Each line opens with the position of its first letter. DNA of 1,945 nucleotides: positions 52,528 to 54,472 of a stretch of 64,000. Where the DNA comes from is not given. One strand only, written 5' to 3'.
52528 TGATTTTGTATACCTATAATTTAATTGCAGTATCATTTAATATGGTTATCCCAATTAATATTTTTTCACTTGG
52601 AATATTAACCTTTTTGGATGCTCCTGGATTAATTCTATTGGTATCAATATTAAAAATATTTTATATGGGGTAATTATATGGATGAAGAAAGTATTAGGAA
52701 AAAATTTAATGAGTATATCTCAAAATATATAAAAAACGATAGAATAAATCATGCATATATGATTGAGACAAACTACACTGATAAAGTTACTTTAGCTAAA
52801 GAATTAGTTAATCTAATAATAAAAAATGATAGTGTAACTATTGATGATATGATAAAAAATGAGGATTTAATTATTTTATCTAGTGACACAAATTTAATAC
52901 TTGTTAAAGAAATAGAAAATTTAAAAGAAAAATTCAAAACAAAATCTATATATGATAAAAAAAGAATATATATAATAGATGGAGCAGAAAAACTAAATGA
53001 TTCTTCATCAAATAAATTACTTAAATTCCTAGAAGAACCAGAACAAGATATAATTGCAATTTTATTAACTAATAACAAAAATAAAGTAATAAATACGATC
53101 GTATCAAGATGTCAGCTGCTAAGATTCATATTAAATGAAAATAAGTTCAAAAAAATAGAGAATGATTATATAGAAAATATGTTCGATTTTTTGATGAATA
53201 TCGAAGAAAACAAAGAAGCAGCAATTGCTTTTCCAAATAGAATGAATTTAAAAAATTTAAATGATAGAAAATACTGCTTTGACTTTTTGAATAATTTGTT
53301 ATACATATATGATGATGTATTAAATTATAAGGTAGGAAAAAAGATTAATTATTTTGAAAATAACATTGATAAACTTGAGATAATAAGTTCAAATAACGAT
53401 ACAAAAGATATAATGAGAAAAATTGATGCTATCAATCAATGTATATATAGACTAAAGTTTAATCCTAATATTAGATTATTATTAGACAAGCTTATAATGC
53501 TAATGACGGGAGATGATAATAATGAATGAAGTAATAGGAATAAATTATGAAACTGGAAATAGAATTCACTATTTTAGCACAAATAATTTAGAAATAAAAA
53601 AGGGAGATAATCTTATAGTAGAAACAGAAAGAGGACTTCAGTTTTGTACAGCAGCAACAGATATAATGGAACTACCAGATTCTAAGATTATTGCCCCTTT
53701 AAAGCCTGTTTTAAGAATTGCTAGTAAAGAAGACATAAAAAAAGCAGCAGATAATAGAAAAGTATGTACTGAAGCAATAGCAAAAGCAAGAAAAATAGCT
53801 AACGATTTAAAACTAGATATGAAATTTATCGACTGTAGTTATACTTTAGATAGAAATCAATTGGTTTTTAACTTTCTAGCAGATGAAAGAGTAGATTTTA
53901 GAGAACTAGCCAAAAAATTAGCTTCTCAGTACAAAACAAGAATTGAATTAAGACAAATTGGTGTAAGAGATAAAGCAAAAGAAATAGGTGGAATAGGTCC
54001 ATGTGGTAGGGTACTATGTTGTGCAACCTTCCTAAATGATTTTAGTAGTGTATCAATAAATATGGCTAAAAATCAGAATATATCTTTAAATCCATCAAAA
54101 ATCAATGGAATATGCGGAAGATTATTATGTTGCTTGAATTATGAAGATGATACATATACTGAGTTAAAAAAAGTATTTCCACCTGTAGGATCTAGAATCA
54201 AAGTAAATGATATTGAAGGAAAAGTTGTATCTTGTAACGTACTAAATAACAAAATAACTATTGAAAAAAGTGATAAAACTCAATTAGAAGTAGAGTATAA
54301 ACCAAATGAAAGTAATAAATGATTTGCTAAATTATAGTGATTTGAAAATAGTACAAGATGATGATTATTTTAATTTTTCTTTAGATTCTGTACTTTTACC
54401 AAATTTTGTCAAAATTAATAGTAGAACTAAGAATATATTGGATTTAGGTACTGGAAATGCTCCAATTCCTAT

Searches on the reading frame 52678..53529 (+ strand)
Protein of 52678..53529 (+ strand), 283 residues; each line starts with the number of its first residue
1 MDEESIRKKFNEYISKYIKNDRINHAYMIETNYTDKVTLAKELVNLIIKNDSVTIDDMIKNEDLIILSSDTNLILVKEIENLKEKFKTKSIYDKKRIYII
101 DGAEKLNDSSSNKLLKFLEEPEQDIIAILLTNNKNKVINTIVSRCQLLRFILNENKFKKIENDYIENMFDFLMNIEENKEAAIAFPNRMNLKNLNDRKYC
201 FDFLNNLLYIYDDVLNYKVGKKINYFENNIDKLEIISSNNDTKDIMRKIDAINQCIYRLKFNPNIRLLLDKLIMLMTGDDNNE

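Call 40: search_protein_families(library=pfam, proteins=[window:52678-53529:+], max_evalue=0.001)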
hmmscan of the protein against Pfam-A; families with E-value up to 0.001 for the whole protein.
window:52678-53529:+ (283 aa): 1 family
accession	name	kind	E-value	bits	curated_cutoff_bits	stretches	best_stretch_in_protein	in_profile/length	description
PF13177.12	DNA_pol3_delta2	-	2.1e-32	112.8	27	1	8-150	3-157/161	DNA polymerase III, delta subunit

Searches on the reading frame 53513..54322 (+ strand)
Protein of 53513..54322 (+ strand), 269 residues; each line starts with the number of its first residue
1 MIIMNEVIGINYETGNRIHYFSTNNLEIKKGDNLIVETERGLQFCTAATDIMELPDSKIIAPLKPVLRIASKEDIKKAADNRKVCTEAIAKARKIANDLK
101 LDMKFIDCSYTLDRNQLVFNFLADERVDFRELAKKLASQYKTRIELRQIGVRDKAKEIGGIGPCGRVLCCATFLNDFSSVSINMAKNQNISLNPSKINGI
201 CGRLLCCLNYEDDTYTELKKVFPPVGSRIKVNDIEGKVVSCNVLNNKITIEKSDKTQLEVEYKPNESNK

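Call 40: search_protein_families(library=pfam, proteins=[window:53513-54322:+], max_evalue=0.001)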
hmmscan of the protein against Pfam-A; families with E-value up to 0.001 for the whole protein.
window:53513-54322:+ (269 aa): 1 family
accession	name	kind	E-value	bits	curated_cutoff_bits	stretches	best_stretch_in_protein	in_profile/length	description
PF04468.17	PSP1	-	3.2e-29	101.5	27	1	64-149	1-86/86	PSP1 C-terminal conserved region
